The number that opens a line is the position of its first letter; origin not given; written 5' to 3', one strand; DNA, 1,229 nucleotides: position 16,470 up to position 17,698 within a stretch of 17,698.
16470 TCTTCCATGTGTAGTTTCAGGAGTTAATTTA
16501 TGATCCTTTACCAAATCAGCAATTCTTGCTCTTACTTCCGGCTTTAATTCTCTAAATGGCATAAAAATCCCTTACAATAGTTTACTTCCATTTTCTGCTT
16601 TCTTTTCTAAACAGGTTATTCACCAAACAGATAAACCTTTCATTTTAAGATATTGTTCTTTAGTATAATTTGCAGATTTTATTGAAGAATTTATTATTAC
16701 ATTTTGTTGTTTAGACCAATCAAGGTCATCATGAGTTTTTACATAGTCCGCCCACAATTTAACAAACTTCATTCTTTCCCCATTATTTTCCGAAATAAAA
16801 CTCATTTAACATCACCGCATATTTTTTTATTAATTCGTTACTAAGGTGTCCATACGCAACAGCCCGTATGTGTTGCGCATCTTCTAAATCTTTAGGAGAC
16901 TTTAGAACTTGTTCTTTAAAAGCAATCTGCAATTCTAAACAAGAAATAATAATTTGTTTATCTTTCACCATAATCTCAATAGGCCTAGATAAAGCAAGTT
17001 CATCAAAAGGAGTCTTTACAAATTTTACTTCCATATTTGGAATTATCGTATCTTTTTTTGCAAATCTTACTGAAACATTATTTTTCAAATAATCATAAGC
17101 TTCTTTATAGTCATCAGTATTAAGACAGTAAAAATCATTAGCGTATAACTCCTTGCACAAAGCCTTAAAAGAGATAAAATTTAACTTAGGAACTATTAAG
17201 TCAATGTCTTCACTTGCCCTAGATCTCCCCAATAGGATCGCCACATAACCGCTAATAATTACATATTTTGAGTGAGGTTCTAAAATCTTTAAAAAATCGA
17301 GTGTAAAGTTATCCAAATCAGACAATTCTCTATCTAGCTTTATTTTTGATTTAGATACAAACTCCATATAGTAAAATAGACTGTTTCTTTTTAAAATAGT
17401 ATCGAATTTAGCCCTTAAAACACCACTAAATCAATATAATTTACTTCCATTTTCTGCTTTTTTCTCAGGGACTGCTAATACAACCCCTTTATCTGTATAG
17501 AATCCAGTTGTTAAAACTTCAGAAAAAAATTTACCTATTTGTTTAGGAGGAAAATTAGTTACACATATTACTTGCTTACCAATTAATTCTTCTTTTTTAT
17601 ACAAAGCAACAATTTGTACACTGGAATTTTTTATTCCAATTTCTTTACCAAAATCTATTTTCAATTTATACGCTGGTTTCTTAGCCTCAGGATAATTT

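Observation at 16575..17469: About 0.85-kb nucleotidyltransferase two-gene cassette bracketed by a direct repeat that duplicates the 3' end of csaA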

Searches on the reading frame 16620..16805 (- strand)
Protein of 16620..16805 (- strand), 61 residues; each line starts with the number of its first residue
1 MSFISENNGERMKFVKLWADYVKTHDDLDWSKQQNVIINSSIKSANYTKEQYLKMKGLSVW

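Call 8: search_protein_families(library=pfam, proteins=[window:16620-16805:-], max_evalue=0.1)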
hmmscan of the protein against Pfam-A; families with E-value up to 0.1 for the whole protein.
window:16620-16805:- (61 aa): 0 families

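Call 9: search_protein_families(library=padloc, proteins=[window:16620-16805:-], max_evalue=1)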
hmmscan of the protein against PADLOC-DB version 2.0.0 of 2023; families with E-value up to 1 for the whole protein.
window:16620-16805:- (61 aa): 0 families

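Call 10: search_protein_families(library=ncbifam, proteins=[window:16620-16805:-], max_evalue=0.1)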
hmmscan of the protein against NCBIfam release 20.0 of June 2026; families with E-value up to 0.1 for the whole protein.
window:16620-16805:- (61 aa): 0 families

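Call 12: search_protein_families(library=phrogs, proteins=[window:16620-16805:-], max_evalue=0.1)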
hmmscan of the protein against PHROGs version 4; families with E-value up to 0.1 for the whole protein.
window:16620-16805:- (61 aa): 1 family
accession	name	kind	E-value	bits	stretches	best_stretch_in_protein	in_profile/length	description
phrog_9581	-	unknown function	0.016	15.4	1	9-54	212-254/415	-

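Call 56: predict_structure(protein=window:16620-16805:-)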
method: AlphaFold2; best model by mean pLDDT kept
length: 61 residues; sequences in the alignment: 1
mean_pLDDT: 68.2   pTM: 0.30
mean pLDDT of the five models: 68.2, 60.5, 60.3, 57.7, 52.6
residues with pLDDT >= 90: 0; 70-90: 28; 50-70: 31; < 50: 2
segments of 3 or more residues with pLDDT < 50: none
pLDDT, mean of each block of 10 residues (from residue 1): 57 80 65 62 69 76 59
secondary structure, 60 per line:
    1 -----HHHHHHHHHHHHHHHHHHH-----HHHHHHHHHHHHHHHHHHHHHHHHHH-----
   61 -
elements in order: H6-24 H30-55
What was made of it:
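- The partner here is a 61-aa two-helix protein (call 56).
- Tried and rejected: The single-sequence AF2 model of the 61-aa protein is only moderately confident (pLDDT 68, call 56), so I did not run a fold search on it.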

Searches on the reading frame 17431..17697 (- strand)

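Call 8: search_protein_families(library=pfam, proteins=[window:17431-17697:-], max_evalue=0.1)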
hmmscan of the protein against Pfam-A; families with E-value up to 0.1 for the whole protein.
window:17431-17697:- (88 aa): 1 family
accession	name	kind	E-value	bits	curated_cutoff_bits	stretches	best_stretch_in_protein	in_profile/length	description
PF01588.26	tRNA_bind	-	8.2e-10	39.1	27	1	2-86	12-96/96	Putative tRNA binding domain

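Call 10: search_protein_families(library=ncbifam, proteins=[window:17431-17697:-], max_evalue=0.1)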
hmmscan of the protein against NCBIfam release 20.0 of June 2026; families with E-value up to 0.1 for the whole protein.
window:17431-17697:- (88 aa): 10 families
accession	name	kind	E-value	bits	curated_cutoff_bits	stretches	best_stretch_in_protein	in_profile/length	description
NF007494.0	PRK10089.1-3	equivalog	2.5e-36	124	109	1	2-87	25-111/112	tRNA-binding protein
TIGR02222.1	chap_CsaA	subfamily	5e-36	123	119.65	1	2-87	20-106/107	export-related chaperone CsaA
NF007493.0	PRK10089.1-2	equivalog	1.8e-34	118.2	160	1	2-87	25-111/112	tRNA-binding protein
NF007495.0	PRK10089.1-4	equivalog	1.1e-33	116.1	117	1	1-88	25-113/113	tRNA-binding protein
NF007496.0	PRK10089.1-5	equivalog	4.8e-26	91.1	171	1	2-87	23-108/109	chaperone CsaA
TIGR00399.1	metG_C_term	equivalog_domain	1.2e-07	31.6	116.65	1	9-86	61-137/139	methionine--tRNA ligase subunit beta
NF001100.0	PRK00133.1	equivalog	1.9e-07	30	587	1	9-86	598-674/676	methionine--tRNA ligase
NF008900.0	PRK12267.1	equivalog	2.2e-06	26.5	598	1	10-87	571-647/648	methionine--tRNA ligase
NF007492.0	PRK10089.1-1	equivalog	0.00016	21.6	150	1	9-86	31-108/110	tRNA-binding protein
NF011207.0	PRK14613.1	equivalog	0.043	13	359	1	12-77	29-92/297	4-(cytidine 5'-diphospho)-2-C-methyl-D-erythritol kinase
